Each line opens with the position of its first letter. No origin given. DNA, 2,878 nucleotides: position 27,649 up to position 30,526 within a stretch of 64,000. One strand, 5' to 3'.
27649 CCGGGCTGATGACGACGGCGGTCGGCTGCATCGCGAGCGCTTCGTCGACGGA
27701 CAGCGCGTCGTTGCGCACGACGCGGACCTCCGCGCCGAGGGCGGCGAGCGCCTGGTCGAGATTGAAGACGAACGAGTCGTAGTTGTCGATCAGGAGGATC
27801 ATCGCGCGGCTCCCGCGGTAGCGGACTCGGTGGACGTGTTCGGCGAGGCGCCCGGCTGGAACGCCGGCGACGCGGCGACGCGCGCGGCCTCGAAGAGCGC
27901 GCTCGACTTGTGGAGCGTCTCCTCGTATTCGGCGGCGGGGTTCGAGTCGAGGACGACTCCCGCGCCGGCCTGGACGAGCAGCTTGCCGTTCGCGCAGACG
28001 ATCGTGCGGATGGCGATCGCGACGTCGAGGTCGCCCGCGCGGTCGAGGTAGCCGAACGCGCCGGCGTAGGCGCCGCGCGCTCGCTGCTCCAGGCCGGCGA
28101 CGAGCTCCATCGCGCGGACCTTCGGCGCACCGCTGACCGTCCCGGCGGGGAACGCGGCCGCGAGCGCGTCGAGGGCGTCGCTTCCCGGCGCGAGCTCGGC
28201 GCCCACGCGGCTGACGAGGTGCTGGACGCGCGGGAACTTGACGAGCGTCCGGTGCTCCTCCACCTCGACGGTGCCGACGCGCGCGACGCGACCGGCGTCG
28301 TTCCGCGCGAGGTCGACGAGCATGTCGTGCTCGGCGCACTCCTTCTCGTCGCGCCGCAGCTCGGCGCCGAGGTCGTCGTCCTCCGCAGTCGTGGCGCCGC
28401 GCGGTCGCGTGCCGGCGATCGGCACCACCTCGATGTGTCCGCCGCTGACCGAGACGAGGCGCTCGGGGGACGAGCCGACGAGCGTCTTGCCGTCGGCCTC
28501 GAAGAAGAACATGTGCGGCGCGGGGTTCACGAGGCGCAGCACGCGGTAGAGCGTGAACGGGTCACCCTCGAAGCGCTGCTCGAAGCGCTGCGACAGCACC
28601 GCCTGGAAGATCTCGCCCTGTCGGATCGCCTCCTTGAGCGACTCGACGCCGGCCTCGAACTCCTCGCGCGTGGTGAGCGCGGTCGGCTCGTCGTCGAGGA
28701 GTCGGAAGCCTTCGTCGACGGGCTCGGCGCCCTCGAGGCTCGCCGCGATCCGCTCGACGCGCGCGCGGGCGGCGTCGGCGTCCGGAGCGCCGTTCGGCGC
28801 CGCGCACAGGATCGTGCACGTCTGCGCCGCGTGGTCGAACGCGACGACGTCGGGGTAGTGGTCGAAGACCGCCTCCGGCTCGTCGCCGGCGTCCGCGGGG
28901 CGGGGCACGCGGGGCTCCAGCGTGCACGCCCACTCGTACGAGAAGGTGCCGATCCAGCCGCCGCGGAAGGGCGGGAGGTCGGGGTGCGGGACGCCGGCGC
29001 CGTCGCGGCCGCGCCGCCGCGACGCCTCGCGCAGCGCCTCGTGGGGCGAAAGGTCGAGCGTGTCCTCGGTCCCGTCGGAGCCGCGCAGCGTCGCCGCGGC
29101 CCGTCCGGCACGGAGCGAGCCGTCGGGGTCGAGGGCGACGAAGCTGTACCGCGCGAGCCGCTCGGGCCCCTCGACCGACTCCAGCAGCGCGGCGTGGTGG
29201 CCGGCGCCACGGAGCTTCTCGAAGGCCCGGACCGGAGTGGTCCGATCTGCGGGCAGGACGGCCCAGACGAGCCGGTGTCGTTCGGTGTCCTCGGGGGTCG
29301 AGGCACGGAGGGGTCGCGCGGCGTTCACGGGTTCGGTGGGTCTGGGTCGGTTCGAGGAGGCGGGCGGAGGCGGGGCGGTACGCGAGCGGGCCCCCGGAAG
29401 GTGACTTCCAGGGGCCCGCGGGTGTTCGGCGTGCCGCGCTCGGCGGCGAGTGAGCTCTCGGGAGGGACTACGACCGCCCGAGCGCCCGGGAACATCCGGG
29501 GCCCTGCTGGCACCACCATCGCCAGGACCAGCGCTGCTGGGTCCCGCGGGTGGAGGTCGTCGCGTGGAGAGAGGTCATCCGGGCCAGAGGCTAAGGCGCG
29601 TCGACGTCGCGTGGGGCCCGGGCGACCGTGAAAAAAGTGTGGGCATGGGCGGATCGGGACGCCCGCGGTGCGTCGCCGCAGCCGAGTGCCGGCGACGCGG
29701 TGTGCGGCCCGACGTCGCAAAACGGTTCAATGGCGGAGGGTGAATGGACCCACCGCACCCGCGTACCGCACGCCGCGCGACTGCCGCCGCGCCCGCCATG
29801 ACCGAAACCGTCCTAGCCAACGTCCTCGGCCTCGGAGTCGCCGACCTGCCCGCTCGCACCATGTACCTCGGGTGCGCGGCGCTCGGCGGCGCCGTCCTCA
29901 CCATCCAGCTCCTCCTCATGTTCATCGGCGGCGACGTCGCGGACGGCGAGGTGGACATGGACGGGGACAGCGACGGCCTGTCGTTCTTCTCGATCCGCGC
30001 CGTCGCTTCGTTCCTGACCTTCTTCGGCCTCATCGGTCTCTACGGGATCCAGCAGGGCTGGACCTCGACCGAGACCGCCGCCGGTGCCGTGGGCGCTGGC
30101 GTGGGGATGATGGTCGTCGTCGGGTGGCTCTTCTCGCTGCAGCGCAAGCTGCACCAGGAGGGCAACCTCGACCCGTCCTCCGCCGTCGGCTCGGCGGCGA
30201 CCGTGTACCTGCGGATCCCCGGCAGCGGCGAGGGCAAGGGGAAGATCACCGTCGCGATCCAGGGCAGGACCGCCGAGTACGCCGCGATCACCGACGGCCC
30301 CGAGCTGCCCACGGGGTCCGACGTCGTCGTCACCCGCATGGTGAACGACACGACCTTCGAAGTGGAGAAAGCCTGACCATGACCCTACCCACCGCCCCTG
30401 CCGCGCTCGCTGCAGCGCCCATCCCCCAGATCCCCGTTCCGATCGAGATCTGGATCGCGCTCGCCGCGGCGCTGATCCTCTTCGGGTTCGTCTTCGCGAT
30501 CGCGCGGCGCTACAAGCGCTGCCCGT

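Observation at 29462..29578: Candidate Trp-rich leader peptide upstream of trpE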

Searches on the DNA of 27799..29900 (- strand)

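Call 4: search_rna_families(source=window, start=29200, end=29900, threshold=evalue, max_evalue=10, show_alignments=3)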
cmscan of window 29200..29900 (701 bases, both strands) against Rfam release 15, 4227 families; matches with E-value up to 10: 2.
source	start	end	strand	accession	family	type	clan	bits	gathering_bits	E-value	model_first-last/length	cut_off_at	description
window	29386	29419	+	RF02790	sodF_sRNA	Gene; sRNA;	-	19.3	46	1.8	53-89/90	no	sodF sRNA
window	29488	29547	+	RF01090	RF_site4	Cis-reg; frameshift_element;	-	18.8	45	1.1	1-66/66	no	Edr gene ribosomal frameshift signal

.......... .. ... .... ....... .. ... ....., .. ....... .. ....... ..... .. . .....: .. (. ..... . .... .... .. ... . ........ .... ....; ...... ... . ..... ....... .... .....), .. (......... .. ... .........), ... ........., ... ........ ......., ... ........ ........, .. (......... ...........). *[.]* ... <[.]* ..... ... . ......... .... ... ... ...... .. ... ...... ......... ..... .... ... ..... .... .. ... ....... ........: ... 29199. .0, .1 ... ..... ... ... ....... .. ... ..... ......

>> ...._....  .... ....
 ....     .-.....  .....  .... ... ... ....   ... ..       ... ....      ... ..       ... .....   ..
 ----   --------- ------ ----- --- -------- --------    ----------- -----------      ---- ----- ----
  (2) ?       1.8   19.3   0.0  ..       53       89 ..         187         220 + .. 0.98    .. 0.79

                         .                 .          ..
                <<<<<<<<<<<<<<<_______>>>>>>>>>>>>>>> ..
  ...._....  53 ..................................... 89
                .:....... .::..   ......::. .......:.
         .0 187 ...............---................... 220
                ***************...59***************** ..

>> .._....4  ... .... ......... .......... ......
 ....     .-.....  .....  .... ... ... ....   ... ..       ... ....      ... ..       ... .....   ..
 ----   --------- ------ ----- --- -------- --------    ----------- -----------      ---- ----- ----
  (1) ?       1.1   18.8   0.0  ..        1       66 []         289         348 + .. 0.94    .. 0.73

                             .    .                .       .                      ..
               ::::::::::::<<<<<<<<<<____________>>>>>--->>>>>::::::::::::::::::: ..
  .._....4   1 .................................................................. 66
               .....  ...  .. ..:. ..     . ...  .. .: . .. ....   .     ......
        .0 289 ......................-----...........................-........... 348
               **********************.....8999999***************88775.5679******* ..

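Call 52: search_rna_families(sources=[L001, L002, L003, L006, L081, L082, L083, L161, L163, L164, L165, L166, L167, L168, L170, L014, L020, L059, L100], threshold=gathering)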
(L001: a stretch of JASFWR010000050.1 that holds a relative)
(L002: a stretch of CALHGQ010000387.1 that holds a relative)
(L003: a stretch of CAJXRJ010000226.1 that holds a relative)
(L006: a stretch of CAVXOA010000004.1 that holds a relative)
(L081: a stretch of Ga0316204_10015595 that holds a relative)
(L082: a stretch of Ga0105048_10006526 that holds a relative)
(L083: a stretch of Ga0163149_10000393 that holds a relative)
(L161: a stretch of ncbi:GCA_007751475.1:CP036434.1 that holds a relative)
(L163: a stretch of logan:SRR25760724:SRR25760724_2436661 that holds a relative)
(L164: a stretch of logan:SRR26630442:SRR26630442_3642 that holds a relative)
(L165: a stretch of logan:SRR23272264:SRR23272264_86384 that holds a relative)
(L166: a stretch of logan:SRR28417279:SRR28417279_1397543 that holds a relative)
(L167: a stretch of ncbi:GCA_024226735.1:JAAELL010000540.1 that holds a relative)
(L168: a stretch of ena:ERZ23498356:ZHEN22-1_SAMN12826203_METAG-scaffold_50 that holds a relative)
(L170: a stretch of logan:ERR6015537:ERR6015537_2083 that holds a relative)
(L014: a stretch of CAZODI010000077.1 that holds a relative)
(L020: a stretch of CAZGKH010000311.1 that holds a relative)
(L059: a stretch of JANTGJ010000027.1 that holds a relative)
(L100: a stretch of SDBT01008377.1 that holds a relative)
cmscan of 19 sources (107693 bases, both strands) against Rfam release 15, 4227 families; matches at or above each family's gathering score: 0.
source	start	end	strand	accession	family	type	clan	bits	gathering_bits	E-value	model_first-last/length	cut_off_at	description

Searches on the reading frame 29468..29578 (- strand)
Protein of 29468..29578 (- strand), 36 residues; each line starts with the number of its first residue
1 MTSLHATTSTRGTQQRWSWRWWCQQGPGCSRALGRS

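Call 45: search_protein_families(library=pfam, proteins=[window:29468-29578:-], max_evalue=0.01)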
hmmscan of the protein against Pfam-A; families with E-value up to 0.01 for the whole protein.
window:29468-29578:- (36 aa): 0 families

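Call 64: search_protein_families(library=ncbifam, proteins=[window:29468-29578:-], max_evalue=1)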
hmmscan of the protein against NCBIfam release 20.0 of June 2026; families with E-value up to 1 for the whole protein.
window:29468-29578:- (36 aa): 0 families

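Call 65: search_protein_families(library=pfam, proteins=[window:29468-29578:-], max_evalue=1)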
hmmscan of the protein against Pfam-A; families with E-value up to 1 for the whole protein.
window:29468-29578:- (36 aa): 0 families

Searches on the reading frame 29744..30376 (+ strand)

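Call 45: search_protein_families(library=pfam, proteins=[window:29744-30376:+], max_evalue=0.01)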
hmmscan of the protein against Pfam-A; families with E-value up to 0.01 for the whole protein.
window:29744-30376:+ (210 aa): 0 families

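Call 64: search_protein_families(library=ncbifam, proteins=[window:29798-30376:+], max_evalue=1)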
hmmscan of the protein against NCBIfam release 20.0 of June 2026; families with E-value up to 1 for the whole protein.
window:29798-30376:+ (192 aa): 0 families

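Call 65: search_protein_families(library=pfam, proteins=[window:29798-30376:+], max_evalue=1)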
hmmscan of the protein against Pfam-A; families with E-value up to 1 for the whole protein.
window:29798-30376:+ (192 aa): 3 families
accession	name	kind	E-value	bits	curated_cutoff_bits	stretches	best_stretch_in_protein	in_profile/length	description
PF01957.25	NfeD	-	0.049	14.3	29.1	1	130-190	5-56/57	NfeD-like C-terminal, partner-binding domain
PF04246.17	RseC_MucC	-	0.08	13.3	24.4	1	71-126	71-126/130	Positive regulator of sigma(E), RseC/MucC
PF24191.1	Mycobacteriophage_TM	-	0.2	12.7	31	1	24-48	6-30/42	Mycobacteriophage protein with transmembrane helix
